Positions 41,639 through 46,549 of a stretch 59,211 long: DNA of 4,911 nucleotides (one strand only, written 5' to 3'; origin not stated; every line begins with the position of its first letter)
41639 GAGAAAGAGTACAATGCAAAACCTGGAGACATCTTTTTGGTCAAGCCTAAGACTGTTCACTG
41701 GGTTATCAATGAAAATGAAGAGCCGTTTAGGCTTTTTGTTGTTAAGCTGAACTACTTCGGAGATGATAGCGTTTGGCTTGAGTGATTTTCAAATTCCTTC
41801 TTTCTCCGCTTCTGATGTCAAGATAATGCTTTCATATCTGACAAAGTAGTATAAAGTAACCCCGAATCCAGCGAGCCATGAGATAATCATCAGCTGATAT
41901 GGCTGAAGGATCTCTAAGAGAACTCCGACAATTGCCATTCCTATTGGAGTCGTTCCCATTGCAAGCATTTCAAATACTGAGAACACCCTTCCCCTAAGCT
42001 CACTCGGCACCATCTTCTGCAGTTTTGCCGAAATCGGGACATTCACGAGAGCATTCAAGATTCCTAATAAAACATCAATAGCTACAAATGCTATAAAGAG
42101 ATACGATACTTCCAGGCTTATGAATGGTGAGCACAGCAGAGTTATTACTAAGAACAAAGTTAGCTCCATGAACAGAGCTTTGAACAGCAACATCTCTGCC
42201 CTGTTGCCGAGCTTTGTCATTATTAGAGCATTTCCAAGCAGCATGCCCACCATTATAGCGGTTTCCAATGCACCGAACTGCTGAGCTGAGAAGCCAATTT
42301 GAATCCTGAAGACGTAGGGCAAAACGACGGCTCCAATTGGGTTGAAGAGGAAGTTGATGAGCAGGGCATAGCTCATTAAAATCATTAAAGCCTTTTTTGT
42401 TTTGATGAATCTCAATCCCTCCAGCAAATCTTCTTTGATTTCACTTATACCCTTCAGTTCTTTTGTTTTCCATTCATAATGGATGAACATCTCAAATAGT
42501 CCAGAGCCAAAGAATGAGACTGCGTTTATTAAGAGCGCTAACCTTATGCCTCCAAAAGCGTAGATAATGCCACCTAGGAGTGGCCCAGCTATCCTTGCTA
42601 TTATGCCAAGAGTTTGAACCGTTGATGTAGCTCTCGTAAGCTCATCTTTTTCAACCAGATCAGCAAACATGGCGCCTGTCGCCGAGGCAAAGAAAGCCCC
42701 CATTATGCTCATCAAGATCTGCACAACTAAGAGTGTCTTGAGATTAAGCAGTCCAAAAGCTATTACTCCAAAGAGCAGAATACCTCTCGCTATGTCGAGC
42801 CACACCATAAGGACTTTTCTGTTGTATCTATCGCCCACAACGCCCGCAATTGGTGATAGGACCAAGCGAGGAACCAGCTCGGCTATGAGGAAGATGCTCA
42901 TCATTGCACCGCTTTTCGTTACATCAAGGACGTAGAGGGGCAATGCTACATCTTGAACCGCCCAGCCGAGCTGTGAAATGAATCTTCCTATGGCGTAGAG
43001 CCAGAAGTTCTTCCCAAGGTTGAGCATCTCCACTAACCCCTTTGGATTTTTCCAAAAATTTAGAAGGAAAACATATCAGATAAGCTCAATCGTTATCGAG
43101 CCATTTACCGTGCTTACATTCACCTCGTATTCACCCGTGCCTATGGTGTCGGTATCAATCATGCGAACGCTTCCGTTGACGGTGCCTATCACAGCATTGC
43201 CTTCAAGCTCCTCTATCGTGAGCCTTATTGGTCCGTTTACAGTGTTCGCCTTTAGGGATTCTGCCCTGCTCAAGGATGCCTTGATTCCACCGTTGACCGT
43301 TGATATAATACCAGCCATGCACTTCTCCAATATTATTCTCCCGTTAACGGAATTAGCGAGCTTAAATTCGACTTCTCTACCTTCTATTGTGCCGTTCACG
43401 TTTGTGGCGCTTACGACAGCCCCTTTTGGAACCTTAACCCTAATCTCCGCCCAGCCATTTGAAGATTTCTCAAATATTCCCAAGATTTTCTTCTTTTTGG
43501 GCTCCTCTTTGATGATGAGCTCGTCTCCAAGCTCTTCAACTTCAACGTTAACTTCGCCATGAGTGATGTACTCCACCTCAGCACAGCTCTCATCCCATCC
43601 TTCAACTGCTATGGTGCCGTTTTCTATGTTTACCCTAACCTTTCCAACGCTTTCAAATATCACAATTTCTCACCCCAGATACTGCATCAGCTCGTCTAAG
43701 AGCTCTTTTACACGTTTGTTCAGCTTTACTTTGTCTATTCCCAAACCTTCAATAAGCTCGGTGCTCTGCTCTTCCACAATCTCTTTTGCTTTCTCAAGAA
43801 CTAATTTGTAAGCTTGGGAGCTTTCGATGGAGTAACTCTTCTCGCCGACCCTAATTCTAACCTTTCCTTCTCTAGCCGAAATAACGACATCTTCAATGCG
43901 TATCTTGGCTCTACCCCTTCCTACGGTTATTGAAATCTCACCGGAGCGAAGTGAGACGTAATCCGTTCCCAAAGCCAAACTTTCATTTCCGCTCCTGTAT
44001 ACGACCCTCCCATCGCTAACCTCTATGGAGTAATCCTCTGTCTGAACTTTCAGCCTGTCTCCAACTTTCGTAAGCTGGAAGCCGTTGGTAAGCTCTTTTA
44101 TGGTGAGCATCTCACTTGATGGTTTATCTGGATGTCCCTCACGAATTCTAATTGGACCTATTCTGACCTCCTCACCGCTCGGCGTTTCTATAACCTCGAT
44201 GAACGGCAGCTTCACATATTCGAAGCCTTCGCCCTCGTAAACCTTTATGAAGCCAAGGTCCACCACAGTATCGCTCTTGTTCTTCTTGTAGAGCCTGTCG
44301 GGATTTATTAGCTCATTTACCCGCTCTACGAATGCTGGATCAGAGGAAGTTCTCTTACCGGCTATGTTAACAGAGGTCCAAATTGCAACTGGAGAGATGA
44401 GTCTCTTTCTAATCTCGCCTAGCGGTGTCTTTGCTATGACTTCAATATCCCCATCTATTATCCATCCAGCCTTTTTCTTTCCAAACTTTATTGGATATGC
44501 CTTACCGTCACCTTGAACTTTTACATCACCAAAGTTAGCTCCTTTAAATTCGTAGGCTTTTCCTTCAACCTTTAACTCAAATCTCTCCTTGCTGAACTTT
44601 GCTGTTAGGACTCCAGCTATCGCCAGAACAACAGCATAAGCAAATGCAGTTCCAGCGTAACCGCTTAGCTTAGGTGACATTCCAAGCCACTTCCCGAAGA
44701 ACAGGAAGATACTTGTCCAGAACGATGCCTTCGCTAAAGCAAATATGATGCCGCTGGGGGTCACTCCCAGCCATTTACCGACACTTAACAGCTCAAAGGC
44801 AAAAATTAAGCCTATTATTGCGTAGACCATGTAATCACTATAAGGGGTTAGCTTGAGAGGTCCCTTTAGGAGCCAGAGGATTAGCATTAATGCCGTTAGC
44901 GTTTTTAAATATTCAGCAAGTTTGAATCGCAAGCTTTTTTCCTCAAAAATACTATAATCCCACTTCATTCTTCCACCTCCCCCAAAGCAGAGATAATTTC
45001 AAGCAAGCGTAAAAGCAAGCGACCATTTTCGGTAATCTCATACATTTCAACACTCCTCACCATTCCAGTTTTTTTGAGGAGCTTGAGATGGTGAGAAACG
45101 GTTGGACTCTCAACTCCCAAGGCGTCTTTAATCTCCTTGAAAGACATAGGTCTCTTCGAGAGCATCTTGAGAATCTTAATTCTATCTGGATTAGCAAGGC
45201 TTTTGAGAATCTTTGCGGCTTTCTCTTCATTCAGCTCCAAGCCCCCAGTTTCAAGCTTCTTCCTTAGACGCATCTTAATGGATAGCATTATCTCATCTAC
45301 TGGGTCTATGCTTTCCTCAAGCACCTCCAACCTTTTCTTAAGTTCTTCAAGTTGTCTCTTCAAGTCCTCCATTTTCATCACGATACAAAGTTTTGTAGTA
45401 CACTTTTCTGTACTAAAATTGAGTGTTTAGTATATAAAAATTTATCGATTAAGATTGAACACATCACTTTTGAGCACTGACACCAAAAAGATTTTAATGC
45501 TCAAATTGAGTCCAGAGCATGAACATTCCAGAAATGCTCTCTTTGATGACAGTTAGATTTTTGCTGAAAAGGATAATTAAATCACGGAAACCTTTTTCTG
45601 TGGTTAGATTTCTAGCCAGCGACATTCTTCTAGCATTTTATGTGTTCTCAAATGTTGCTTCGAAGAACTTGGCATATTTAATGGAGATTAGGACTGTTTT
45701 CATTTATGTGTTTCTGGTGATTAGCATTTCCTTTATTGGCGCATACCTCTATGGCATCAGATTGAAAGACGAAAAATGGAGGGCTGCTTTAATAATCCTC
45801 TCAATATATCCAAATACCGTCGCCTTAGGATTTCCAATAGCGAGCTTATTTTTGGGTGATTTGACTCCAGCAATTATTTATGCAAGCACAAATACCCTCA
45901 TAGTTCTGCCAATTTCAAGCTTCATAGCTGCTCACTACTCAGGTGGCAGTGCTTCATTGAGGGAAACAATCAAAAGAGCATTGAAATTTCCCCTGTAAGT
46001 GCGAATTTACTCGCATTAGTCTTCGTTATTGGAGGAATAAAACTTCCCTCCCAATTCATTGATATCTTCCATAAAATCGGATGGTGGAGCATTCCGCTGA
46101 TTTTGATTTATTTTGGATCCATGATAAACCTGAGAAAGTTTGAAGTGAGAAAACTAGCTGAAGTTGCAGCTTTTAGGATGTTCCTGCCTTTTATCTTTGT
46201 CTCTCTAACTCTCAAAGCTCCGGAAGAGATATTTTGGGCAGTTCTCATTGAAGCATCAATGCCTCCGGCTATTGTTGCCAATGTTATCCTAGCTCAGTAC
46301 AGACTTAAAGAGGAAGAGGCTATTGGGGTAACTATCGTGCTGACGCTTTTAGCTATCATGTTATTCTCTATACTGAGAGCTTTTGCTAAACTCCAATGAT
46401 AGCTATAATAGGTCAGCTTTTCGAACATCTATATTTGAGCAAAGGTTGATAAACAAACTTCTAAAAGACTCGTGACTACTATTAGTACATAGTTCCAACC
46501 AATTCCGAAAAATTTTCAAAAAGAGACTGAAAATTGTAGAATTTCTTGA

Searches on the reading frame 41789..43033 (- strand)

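Call 67: search_protein_families(library=pfam, proteins=[window:41789-43033:-], max_evalue=0.001)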
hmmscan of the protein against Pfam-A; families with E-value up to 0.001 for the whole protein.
window:41789-43033:- (414 aa): 3 families
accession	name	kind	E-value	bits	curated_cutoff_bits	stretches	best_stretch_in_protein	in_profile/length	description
PF07690.21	MFS_1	-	2.8e-37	128.9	33.4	2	14-359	2-340/347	Major Facilitator Superfamily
PF05977.19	MFS_3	-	2.8e-25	89.2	27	1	15-377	17-371/524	Transmembrane secretion effector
PF13347.12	MFS_2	-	8.6e-08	31.6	27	1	8-138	224-357/427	MFS/sugar transport protein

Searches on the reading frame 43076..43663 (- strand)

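Call 67: search_protein_families(library=pfam, proteins=[window:43076-43663:-], max_evalue=0.001)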
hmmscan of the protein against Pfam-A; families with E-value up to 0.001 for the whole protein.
window:43076-43663:- (195 aa): 1 family
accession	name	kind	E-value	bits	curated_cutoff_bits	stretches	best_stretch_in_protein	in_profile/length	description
PF13349.12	DUF4097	-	1.9e-06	27.8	22.9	0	119-192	159-246/247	Toastrack DUF4097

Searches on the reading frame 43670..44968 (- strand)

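Call 47: search_protein_families(library=ncbifam, proteins=[window:43670-44968:-], max_evalue=0.01)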
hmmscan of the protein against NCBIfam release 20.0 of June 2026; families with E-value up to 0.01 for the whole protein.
window:43670-44968:- (432 aa): 1 family
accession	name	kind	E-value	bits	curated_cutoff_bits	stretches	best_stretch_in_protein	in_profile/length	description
NF041249.1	T6SS_TssI_Fran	equivalog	0.0056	16.7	100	0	293-389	31-125/163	type VI secretion system tip protein TssI/VgrG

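Call 67: search_protein_families(library=pfam, proteins=[window:43670-44968:-], max_evalue=0.001)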
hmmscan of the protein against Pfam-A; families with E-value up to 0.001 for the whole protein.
window:43670-44968:- (432 aa): 0 families

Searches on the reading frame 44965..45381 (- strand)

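Call 67: search_protein_families(library=pfam, proteins=[window:44965-45381:-], max_evalue=0.001)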
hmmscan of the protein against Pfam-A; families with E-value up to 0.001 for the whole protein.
window:44965-45381:- (138 aa): 14 families
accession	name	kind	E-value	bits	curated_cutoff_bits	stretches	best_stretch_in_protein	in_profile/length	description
PF01022.26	HTH_5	-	4.1e-15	55.8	22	1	64-110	1-47/47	Bacterial regulatory protein, arsR family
PF12840.13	HTH_20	-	3e-14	53.2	27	1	62-111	1-51/51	Helix-turn-helix domain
PF25213.1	HVO_A0261_N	-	1.3e-07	31.9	35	1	64-127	10-74/86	HVO_A0261 N-terminal domain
PF24038.1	DUF7347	-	3.1e-07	31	27.6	1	57-125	3-75/77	Domain of unknown function (DUF7347)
PF08279.18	HTH_11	-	1.3e-05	25.4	25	1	68-107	3-44/55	HTH domain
PF12802.13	MarR_2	-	1.8e-05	25.3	27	1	70-110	10-52/61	MarR family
PF09339.16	HTH_IclR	-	2.8e-05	24.2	22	1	76-110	16-50/52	IclR helix-turn-helix domain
PF21476.4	PF0610-like_N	-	3.1e-05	24.6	33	1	67-105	3-41/50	PF0610-like, N-terminal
PF01978.25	TrmB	-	5.2e-05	23.5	25.6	1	72-112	16-56/68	Sugar-specific transcriptional regulator TrmB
PF13412.12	HTH_24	-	0.00012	22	21.9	1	68-109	6-48/48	Winged helix-turn-helix DNA-binding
PF24033.1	DUF7342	-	0.00021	21.7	31.6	0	66-113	5-52/150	Family of unknown function (DUF7342)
PF01047.28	MarR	-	0.00029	21.1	24.6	1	67-110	5-49/59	MarR family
PF01726.22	LexA_DNA_bind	-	0.00042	20.5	23.7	0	78-110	25-58/65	LexA DNA binding domain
PF13601.12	HTH_34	-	0.00083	19.9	27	0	67-109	2-45/80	Winged helix DNA-binding domain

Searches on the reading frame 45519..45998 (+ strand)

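Call 67: search_protein_families(library=pfam, proteins=[window:45519-45998:+], max_evalue=0.001)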
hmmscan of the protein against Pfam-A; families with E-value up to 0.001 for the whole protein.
window:45519-45998:+ (159 aa): 1 family
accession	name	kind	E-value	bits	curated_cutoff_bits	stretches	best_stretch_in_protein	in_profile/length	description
PF03547.23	Mem_trans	-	1.4e-05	24.3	25.7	1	26-123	30-121/343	Membrane transport protein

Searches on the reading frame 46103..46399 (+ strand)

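Call 67: search_protein_families(library=pfam, proteins=[window:46103-46399:+], max_evalue=0.001)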
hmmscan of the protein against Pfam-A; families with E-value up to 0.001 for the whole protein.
window:46103-46399:+ (98 aa): 1 family
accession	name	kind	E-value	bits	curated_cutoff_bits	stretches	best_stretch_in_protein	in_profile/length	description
PF03547.23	Mem_trans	-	0.00051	19.2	25.7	1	1-90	245-341/343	Membrane transport protein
